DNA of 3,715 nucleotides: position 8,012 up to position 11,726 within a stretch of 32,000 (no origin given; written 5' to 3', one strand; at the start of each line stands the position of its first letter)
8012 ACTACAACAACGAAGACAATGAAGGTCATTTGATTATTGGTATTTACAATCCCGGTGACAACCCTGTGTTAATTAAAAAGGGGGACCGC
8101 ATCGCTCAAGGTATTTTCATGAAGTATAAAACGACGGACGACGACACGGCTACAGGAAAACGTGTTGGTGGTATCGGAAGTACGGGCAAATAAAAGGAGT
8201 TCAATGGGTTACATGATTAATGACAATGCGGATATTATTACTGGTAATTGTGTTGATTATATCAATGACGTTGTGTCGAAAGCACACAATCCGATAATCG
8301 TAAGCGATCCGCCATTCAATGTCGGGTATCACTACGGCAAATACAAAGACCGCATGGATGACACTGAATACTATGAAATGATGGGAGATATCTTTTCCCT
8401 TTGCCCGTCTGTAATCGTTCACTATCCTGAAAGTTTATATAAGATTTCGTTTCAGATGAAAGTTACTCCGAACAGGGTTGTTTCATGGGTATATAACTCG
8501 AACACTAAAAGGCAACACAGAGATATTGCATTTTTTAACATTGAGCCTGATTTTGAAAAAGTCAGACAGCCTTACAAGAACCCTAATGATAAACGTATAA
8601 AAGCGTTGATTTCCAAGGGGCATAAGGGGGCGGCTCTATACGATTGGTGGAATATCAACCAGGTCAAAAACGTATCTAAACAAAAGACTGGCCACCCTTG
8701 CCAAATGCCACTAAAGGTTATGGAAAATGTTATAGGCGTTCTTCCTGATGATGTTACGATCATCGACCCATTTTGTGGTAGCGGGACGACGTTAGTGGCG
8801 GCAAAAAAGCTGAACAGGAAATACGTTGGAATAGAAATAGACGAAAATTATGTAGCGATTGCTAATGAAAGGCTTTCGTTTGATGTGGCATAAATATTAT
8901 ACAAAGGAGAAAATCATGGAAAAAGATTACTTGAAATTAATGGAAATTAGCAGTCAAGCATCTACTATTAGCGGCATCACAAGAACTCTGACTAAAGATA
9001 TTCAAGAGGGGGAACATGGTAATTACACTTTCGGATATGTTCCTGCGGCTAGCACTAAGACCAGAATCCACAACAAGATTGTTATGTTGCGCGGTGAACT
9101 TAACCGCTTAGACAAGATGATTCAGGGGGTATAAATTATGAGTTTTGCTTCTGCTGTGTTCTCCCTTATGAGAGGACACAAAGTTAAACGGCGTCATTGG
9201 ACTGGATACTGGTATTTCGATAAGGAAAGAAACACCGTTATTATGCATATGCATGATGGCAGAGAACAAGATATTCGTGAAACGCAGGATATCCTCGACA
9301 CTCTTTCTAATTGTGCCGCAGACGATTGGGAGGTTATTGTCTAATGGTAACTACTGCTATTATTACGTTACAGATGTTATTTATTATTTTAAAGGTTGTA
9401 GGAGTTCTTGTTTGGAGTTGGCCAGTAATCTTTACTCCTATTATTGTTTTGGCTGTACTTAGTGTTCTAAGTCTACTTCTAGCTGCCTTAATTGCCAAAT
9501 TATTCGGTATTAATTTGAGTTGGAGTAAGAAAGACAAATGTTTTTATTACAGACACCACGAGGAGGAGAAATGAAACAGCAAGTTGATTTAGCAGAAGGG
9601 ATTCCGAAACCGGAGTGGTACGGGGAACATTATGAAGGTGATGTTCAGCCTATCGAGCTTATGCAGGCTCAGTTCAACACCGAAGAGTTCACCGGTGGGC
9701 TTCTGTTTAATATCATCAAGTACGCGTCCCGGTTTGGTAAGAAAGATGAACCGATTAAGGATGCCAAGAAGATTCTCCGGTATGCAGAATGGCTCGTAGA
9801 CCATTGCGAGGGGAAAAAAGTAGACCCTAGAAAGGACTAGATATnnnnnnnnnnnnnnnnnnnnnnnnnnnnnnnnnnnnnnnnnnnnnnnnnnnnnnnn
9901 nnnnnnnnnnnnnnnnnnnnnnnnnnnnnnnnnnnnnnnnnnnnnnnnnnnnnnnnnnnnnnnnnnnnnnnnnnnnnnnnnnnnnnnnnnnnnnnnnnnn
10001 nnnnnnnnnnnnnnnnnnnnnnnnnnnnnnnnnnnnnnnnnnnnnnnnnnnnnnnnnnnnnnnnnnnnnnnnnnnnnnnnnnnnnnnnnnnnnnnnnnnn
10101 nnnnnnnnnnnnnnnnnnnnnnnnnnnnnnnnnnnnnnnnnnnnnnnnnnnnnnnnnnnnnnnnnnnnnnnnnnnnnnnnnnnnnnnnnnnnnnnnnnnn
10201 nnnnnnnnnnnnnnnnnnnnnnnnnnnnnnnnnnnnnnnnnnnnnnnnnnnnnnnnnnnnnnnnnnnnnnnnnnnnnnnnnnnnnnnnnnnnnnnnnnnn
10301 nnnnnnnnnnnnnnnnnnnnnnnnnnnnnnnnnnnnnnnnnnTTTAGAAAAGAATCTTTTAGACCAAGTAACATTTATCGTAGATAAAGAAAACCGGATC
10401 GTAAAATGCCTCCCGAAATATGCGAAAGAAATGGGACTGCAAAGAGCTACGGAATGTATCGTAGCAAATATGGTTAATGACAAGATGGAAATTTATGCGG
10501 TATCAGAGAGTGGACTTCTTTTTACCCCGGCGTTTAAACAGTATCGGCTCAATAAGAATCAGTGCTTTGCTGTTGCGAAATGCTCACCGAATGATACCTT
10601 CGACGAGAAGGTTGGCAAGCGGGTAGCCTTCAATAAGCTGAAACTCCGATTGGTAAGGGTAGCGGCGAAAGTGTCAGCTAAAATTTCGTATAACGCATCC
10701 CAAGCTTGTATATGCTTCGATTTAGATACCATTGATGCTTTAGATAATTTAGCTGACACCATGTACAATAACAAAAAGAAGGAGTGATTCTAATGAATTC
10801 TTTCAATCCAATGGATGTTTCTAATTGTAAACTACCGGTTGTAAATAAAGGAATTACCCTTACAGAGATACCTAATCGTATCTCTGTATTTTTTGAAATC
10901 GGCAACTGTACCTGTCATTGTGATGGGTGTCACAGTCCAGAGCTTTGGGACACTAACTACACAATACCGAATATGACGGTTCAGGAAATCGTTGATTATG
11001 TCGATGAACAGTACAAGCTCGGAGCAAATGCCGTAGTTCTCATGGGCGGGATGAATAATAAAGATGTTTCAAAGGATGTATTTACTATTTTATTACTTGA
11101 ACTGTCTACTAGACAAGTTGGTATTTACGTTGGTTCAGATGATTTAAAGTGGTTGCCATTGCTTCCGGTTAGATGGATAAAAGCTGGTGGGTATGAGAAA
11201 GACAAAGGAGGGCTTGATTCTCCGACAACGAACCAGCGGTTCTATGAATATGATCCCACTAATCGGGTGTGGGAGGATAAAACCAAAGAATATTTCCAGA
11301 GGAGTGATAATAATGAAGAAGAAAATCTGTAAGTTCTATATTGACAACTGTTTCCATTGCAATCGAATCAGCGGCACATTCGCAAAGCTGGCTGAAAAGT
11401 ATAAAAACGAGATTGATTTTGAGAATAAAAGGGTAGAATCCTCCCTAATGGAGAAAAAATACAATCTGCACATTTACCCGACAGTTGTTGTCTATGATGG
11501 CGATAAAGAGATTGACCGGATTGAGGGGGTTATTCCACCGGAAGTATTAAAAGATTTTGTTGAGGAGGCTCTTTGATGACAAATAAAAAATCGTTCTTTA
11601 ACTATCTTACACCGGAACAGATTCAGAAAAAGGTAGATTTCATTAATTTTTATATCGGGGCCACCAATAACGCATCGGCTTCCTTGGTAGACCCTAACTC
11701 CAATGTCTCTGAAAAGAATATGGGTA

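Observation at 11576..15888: nrdD carries four nested or stacked selfish elements: intron, intein, a second intron with an HNH gene, and an IS inside that HNH gene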

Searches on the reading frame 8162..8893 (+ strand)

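Call 56: search_protein_families(library=pfam, proteins=[window:8162-8893:+], max_evalue=0.001)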
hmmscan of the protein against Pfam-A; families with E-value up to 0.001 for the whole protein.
window:8162-8893:+ (243 aa): 4 families
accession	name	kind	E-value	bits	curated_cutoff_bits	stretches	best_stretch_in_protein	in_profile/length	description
PF01555.25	N6_N4_Mtase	-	2.6e-28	99.9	26.7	1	46-236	4-221/221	DNA methylase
PF09445.16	Methyltransf_15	-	3.8e-05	23.7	22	0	199-235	3-39/165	RNA cap guanine-N2 methyltransferase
PF01170.24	UPF0020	-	0.00015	22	22.3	0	196-222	28-54/197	RMKL-like, methyltransferase domain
PF13847.12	Methyltransf_31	-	0.00069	19.8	27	0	196-238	3-48/145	Methyltransferase domain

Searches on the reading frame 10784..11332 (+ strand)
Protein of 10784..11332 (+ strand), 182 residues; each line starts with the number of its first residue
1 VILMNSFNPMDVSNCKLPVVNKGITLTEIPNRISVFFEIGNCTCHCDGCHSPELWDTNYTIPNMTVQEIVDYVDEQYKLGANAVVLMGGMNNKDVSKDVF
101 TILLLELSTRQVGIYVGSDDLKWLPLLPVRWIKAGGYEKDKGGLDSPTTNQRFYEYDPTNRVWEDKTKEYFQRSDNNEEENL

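Call 11: search_protein_families(library=pfam, proteins=[window:10784-11332:+], max_evalue=0.01)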
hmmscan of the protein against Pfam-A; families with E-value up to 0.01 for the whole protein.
window:10784-11332:+ (182 aa): 1 family
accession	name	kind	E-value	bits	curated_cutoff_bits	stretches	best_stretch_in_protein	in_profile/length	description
PF13353.11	Fer4_12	-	8.8e-05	23.3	22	1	32-89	7-61/137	4Fe-4S single cluster domain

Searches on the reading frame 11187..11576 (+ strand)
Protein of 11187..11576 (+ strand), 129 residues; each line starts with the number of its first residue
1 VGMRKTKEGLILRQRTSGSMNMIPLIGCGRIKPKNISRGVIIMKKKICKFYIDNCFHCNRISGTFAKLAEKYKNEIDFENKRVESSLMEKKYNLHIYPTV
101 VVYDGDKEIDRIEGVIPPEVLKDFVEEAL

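Call 11: search_protein_families(library=pfam, proteins=[window:11187-11576:+], max_evalue=0.01)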
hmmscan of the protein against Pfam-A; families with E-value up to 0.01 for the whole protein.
window:11187-11576:+ (129 aa): 2 families
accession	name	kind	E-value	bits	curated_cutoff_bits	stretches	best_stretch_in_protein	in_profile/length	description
PF00085.26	Thioredoxin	-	1e-10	41.9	23.5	1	44-126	19-102/103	Thioredoxin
PF13098.12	Thioredoxin_2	-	3.8e-07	30.9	27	1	45-123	7-102/104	Thioredoxin-like domain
